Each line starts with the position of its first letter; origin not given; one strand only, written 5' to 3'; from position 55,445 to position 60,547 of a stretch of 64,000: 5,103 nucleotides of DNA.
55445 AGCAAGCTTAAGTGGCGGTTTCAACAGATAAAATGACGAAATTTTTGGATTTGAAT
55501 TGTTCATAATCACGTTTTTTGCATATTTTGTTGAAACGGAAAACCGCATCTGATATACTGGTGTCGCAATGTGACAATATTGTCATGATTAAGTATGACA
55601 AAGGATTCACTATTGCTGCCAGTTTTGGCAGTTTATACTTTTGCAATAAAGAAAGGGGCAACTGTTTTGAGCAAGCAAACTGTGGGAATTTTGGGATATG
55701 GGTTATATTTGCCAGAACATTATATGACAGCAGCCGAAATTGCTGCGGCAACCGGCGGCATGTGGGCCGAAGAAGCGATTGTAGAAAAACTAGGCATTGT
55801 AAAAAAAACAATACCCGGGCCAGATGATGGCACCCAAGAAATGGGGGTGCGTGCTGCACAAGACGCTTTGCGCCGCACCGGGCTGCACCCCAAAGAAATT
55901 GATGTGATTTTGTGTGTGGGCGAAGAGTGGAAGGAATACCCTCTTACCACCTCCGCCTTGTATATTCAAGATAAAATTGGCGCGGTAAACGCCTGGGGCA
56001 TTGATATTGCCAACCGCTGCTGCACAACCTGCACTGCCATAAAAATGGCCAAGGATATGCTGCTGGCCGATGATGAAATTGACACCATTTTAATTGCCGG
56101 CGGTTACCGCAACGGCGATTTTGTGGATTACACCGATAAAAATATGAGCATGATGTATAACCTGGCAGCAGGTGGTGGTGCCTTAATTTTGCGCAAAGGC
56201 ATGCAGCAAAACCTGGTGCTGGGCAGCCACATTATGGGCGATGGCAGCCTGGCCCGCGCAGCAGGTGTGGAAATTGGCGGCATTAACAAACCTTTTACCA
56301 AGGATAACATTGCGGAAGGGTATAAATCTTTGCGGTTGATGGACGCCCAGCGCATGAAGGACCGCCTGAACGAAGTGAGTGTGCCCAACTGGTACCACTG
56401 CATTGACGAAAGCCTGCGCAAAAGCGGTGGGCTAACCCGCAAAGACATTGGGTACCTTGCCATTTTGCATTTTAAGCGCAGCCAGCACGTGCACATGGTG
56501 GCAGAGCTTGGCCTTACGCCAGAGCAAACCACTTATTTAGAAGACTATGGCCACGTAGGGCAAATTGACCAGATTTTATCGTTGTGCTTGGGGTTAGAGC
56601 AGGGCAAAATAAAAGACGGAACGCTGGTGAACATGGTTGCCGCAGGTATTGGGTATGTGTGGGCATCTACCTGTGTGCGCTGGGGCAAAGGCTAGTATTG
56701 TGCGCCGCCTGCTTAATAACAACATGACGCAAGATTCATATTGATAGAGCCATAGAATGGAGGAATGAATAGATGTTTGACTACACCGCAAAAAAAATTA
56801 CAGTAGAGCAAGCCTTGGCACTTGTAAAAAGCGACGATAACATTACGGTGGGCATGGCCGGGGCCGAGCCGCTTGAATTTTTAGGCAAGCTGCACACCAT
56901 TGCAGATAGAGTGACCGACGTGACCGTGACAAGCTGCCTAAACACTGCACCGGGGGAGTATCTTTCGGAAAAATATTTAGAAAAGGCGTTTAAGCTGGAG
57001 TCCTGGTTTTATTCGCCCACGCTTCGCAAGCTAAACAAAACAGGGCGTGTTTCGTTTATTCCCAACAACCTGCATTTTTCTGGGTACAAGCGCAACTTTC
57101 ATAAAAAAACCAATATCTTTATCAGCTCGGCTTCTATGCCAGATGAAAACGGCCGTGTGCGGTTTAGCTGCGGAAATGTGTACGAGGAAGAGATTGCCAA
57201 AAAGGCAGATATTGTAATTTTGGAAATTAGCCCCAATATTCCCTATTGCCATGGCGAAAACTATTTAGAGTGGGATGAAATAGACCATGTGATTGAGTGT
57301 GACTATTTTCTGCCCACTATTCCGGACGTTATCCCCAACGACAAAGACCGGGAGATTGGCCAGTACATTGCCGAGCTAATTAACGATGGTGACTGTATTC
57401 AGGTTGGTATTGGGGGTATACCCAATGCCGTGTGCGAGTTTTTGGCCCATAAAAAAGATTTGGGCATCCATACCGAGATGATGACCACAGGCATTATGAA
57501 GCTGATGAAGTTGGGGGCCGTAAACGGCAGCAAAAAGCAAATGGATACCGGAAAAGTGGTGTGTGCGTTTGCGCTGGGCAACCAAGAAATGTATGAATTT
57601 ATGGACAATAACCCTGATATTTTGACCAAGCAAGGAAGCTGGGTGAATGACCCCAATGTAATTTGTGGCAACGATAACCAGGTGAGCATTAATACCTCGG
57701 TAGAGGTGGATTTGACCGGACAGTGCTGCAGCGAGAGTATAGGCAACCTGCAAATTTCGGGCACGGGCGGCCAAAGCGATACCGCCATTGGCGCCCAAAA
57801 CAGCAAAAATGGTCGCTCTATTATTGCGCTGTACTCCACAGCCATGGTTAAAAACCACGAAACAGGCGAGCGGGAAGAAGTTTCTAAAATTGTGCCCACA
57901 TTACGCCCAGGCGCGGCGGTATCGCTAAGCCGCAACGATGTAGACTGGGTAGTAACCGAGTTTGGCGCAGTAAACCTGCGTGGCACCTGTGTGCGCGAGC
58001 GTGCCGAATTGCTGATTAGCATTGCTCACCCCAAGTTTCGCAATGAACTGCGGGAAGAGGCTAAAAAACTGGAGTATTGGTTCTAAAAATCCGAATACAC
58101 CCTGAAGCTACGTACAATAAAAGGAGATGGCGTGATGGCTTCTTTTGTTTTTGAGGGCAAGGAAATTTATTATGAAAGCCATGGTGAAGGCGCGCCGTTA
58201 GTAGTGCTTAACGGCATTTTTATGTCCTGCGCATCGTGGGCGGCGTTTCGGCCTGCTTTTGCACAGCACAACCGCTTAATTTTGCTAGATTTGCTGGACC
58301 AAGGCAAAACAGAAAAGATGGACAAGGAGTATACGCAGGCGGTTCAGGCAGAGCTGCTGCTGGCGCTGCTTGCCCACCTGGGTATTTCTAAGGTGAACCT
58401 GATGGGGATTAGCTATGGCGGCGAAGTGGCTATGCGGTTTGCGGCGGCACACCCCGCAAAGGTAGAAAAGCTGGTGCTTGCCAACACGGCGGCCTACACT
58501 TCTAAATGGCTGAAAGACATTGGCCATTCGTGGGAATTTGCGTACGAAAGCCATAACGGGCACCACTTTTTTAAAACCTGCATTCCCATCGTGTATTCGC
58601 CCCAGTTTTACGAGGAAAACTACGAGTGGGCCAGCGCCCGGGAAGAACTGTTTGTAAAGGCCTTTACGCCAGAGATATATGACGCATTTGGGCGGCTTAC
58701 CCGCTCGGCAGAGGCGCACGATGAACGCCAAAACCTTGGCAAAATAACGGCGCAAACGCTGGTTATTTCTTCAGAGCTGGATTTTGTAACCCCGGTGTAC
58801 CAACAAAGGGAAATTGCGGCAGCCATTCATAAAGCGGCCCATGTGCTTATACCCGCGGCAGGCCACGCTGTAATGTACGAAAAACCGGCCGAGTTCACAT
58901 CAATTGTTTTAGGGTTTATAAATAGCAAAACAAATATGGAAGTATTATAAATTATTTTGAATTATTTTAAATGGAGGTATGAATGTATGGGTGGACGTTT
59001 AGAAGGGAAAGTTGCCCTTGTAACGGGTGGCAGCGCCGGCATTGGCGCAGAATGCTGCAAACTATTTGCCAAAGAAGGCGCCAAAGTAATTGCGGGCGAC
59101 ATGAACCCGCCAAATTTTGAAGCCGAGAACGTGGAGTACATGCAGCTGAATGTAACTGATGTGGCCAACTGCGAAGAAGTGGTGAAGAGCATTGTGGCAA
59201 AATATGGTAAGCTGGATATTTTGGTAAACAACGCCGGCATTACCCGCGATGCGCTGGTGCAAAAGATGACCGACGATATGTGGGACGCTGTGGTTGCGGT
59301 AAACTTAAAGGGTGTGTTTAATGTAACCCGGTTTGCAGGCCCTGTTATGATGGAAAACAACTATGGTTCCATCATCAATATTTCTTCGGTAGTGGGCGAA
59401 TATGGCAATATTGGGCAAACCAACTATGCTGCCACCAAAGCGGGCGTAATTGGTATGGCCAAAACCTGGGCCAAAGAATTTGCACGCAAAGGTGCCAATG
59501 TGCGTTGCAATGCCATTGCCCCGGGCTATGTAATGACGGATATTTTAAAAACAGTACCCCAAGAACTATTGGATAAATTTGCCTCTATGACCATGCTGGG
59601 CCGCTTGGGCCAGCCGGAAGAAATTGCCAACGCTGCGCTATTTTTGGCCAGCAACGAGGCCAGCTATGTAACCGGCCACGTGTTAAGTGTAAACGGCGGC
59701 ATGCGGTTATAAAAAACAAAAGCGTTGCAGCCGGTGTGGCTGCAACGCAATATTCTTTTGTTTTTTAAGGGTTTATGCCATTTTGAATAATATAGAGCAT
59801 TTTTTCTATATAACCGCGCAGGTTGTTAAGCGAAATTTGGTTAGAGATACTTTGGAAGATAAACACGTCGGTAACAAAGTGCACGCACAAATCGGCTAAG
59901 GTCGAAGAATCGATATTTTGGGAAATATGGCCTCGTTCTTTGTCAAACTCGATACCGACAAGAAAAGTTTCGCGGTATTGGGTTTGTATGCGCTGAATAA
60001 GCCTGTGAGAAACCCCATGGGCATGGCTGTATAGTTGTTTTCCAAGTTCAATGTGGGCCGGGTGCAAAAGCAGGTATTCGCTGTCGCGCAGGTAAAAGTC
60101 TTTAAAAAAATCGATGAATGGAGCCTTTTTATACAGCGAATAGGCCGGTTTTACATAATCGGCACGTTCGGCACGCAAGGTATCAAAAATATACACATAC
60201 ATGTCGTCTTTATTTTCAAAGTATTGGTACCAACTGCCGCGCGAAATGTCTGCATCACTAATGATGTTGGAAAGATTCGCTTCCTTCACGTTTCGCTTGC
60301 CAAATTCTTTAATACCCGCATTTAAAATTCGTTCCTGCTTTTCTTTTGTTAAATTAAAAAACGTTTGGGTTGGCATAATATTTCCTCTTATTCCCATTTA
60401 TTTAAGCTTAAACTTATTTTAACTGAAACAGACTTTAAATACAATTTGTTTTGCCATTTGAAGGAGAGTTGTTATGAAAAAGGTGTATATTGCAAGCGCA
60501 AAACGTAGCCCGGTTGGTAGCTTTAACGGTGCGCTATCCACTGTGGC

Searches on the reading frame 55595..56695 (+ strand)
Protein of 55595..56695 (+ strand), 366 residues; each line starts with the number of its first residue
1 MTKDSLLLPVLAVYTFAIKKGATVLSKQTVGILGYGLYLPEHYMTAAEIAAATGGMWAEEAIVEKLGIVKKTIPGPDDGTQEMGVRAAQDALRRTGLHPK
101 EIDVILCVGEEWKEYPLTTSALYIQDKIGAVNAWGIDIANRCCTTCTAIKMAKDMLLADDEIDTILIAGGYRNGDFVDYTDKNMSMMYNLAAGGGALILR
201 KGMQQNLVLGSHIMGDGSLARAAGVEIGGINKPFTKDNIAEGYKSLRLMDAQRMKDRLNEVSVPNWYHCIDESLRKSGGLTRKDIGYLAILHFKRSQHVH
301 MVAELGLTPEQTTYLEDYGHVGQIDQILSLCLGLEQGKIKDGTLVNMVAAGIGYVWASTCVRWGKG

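Call 50: search_protein_families(library=pfam, proteins=[window:55595-56695:+], max_evalue=0.00001)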
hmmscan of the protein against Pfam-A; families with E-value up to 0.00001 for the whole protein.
window:55595-56695:+ (366 aa): 2 families
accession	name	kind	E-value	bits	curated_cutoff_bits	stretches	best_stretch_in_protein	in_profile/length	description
PF08541.16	ACP_syn_III_C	-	7.4e-17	61.7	26.6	1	279-363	5-90/90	3-Oxoacyl-[acyl-carrier-protein (ACP)] synthase III C terminal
PF08545.16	ACP_syn_III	-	4.2e-11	43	24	1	136-217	1-80/80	3-Oxoacyl-[acyl-carrier-protein (ACP)] synthase III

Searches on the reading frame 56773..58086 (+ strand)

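Call 50: search_protein_families(library=pfam, proteins=[window:56773-58086:+], max_evalue=0.00001)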
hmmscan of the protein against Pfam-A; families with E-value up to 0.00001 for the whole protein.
window:56773-58086:+ (437 aa): 1 family
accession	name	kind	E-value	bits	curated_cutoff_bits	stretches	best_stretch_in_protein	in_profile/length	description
PF13336.12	AcetylCoA_hyd_C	-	3.6e-57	193.1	23.7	1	269-430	1-154/154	Acetyl-CoA hydrolase/transferase C-terminal domain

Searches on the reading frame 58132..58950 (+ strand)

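Call 50: search_protein_families(library=pfam, proteins=[window:58132-58950:+], max_evalue=0.00001)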
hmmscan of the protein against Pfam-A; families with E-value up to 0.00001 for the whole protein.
window:58132-58950:+ (272 aa): 4 families
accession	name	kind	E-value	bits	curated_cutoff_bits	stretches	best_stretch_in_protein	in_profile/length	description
PF00561.26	Abhydrolase_1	-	1.7e-25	90.5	25.8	1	22-252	2-245/245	alpha/beta hydrolase fold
PF12697.13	Abhydrolase_6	-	9.5e-17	62.8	26.3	1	23-255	1-214/217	Alpha/beta hydrolase family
PF12146.15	Hydrolase_4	-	2.5e-08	33.9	27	1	85-251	75-238/239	Serine aminopeptidase, S33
PF03096.20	Ndr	-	9.9e-07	28.2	23.3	1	73-256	86-269/283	Ndr family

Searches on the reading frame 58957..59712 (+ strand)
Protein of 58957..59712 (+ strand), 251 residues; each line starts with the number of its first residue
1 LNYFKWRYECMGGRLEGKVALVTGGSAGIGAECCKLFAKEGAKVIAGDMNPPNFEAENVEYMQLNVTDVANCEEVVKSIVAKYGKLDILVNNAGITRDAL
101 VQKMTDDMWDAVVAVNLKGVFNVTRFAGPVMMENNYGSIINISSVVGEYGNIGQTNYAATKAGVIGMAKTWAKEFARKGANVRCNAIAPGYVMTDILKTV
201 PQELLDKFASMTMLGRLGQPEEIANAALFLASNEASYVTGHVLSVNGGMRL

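Call 50: search_protein_families(library=pfam, proteins=[window:58957-59712:+], max_evalue=0.00001)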
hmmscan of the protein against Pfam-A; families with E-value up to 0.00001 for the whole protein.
window:58957-59712:+ (251 aa): 4 families
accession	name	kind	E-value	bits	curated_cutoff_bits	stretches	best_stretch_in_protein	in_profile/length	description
PF13561.12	adh_short_C2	-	4.4e-63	213.5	27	1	27-249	6-235/236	Enoyl-(Acyl carrier protein) reductase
PF00106.31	adh_short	-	1.1e-56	191.9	26.6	1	18-202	1-192/195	short chain dehydrogenase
PF08659.16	KR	-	7.5e-18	65.5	22.6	1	20-173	3-165/180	KR domain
PF01370.27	Epimerase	-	3.6e-07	30.3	20.9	1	20-190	1-176/240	NAD dependent epimerase/dehydratase family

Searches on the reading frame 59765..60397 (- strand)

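Call 50: search_protein_families(library=pfam, proteins=[window:59765-60397:-], max_evalue=0.00001)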
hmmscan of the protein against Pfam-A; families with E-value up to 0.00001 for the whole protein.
window:59765-60397:- (210 aa): 1 family
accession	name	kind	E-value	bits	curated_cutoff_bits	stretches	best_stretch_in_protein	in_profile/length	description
PF00440.29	TetR_N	-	6.4e-07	29.5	24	1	24-68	1-45/47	Bacterial regulatory proteins, tetR family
